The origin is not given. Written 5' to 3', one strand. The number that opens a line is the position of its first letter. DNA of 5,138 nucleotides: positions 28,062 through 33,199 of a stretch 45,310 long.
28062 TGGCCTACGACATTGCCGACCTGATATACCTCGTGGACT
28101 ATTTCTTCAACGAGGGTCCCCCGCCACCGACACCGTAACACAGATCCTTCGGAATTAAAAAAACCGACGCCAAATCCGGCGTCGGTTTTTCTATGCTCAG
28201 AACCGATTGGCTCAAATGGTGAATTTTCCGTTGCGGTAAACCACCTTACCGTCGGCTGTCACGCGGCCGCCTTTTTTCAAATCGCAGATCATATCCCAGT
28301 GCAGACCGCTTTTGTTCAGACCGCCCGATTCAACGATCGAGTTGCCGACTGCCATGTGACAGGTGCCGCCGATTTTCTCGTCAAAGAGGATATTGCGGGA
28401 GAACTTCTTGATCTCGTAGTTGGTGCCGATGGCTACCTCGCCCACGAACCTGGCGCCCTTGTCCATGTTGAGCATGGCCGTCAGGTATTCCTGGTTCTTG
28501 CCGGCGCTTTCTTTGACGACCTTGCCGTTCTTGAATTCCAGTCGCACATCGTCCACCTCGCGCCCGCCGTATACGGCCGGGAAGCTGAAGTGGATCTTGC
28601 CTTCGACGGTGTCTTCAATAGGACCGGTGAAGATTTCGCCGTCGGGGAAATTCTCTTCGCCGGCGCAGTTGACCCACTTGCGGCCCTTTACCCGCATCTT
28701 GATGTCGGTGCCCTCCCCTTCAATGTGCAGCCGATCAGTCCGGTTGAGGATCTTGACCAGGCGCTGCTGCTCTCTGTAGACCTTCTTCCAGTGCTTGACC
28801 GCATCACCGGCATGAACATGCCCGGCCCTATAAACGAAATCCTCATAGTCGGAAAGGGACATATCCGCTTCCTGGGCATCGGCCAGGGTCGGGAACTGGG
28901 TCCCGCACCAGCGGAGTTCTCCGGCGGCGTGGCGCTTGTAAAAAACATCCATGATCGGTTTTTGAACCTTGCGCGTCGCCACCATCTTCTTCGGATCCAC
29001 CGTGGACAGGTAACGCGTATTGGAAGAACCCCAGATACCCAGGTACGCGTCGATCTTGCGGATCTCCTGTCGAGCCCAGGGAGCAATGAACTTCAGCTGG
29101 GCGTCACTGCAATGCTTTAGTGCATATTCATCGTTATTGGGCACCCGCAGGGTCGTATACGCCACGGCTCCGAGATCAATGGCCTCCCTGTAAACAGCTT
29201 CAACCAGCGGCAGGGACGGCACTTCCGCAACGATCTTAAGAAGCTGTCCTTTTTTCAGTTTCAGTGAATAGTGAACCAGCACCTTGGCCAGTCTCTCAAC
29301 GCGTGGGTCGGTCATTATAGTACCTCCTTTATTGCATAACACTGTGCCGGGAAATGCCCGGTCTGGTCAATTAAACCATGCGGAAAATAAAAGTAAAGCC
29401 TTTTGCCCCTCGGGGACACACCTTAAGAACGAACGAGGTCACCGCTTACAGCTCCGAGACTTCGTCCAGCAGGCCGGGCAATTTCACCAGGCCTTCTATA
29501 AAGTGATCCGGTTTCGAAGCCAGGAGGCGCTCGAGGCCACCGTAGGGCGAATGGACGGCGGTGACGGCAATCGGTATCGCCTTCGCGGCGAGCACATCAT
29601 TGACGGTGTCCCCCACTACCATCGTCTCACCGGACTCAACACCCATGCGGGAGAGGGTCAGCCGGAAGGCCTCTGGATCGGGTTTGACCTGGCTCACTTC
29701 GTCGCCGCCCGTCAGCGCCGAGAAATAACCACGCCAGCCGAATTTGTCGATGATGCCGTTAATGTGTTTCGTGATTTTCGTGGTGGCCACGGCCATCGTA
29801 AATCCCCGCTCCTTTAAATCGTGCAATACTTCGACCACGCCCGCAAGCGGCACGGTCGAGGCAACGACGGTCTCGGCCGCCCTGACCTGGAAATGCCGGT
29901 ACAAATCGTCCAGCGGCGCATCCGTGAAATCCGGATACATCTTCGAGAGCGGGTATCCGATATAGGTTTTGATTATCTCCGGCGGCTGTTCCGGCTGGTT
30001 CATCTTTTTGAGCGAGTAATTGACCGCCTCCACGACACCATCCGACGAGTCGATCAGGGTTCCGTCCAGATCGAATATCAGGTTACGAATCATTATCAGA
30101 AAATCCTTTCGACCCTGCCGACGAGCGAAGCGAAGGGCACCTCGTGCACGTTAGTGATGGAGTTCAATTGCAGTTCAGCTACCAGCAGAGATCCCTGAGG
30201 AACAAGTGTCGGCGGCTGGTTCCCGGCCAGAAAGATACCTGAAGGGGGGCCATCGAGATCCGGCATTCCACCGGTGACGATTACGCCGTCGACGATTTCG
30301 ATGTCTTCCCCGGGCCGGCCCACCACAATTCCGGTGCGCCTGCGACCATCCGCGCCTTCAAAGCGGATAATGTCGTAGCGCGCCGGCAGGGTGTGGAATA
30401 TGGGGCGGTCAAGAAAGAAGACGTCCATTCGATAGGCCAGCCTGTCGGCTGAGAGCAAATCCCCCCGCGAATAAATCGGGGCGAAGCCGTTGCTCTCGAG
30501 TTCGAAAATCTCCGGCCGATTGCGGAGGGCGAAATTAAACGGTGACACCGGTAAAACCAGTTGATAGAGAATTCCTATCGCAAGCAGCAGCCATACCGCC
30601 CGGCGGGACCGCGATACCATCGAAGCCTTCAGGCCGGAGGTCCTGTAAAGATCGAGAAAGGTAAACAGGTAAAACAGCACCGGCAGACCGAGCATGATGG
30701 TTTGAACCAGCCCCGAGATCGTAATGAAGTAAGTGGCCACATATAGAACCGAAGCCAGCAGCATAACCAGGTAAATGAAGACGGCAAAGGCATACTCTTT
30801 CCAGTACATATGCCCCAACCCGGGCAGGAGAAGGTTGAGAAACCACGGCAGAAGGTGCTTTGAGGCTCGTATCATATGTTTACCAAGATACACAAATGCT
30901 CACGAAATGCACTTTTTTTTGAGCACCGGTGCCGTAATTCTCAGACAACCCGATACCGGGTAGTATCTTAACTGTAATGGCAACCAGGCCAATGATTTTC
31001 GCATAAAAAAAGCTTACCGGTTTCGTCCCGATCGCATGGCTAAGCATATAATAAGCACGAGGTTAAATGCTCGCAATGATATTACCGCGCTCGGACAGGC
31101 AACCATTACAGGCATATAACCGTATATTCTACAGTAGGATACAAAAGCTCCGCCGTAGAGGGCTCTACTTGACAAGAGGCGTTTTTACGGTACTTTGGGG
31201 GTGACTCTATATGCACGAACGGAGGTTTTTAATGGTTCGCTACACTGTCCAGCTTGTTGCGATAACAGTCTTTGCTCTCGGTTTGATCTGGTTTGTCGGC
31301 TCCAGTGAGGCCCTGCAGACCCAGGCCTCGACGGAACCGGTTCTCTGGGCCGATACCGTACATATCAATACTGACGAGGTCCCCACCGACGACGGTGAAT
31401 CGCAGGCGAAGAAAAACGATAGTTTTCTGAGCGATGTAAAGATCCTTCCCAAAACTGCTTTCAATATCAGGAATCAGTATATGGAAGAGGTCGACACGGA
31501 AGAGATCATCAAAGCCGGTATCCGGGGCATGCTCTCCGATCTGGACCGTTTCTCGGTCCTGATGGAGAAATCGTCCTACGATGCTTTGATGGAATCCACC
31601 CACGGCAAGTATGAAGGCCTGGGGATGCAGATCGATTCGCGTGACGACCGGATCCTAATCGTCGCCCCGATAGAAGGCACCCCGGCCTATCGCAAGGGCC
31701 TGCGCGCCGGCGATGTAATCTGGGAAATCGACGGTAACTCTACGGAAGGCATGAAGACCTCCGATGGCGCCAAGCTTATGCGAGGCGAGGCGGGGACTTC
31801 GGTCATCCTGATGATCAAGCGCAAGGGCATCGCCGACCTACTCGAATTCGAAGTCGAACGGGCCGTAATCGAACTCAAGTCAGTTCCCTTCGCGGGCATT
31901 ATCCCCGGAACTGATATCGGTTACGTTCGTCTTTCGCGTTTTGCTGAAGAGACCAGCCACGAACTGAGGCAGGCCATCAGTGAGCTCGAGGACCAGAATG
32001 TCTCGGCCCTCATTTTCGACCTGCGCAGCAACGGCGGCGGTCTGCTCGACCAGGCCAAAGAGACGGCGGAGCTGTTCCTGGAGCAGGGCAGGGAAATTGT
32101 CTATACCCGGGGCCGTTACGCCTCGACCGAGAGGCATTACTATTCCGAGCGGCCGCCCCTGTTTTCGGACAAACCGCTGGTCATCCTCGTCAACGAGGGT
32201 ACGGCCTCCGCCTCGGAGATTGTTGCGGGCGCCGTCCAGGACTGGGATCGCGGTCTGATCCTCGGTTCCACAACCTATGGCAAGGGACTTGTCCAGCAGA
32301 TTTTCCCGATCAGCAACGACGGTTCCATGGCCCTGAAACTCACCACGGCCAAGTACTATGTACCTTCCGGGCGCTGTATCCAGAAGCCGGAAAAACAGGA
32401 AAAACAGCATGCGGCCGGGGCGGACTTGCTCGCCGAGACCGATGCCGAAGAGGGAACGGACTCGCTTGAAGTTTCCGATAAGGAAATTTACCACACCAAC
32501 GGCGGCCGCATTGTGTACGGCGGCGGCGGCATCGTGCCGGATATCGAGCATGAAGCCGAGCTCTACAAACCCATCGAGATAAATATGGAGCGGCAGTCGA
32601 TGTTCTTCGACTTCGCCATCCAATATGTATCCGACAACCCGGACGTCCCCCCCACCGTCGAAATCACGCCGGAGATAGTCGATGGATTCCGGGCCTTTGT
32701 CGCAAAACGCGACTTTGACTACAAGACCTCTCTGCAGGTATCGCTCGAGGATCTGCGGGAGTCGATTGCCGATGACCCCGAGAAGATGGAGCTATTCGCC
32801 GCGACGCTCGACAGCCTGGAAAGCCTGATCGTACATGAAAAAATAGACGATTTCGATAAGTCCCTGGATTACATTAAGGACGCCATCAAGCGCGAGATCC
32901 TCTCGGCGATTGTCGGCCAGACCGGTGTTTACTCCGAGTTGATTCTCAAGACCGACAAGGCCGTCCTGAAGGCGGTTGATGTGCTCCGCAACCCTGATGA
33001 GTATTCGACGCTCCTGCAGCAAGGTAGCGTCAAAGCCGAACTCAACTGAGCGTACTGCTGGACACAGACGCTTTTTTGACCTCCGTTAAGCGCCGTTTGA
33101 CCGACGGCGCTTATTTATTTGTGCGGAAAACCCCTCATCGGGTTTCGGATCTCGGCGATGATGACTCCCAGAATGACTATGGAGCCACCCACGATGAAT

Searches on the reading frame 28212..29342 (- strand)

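Call 59: search_protein_families(library=pfam, proteins=[window:28212-29342:-], max_evalue=0.00001)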
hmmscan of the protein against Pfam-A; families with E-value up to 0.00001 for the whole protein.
window:28212-29342:- (376 aa): 1 family
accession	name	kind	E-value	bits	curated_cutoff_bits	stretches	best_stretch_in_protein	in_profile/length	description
PF02073.20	Peptidase_M29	-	9.2e-93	311.7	27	1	13-374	3-406/406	Thermophilic metalloprotease (M29)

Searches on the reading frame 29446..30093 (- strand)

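Call 59: search_protein_families(library=pfam, proteins=[window:29446-30093:-], max_evalue=0.00001)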
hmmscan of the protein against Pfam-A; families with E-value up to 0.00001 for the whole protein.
window:29446-30093:- (215 aa): 4 families
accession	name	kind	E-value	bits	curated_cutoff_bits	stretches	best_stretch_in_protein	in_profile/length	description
PF13419.12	HAD_2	-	7.6e-38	130.8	23.8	1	5-180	1-178/178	Haloacid dehalogenase-like hydrolase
PF00702.32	Hydrolase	-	4.7e-30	105.9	26.4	1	2-172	1-189/191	haloacid dehalogenase-like hydrolase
PF13242.12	Hydrolase_like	-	2.2e-07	31.1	22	1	137-203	4-73/75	HAD-hyrolase-like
PF12710.13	HAD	-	7.9e-07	30.1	27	1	6-171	2-189/189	haloacid dehalogenase-like hydrolase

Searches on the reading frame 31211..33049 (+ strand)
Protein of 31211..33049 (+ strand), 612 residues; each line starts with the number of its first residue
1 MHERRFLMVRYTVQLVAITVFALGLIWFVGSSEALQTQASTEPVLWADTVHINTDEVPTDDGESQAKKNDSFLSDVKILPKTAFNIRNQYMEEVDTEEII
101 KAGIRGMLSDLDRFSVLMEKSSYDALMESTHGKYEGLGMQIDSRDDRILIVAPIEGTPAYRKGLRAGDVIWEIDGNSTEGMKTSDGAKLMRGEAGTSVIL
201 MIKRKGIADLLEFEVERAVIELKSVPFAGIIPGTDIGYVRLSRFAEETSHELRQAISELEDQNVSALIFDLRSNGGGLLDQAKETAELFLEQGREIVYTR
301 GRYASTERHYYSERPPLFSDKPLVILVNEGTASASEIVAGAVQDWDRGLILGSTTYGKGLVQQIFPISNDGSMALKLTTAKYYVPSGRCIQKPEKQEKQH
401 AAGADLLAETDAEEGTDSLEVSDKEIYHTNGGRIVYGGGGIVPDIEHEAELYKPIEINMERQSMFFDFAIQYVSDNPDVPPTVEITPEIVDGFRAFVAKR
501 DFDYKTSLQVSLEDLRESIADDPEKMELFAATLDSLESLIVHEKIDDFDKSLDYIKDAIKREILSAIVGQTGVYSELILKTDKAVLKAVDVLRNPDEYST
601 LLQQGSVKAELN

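Call 39: search_protein_families(library=pfam, proteins=[window:31211-33049:+], max_evalue=0.00001)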
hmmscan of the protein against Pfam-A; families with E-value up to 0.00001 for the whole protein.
window:31211-33049:+ (612 aa): 5 families
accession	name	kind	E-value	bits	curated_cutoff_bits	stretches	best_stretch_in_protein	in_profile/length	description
PF03572.23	Peptidase_S41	-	8.2e-50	169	24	1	235-392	1-156/165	Peptidase family S41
PF17820.7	PDZ_6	-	5e-11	42.6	27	1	150-204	2-54/54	PDZ domain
PF13180.12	PDZ_2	-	1e-08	35.8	27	1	137-207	3-72/80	PDZ domain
PF00595.29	PDZ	-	5.8e-08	33.4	23.2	1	133-198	8-76/81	PDZ domain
PF22694.1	CtpB_N-like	-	3.6e-06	27.8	27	1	63-120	25-83/85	Activating protease CtpB N-terminal domain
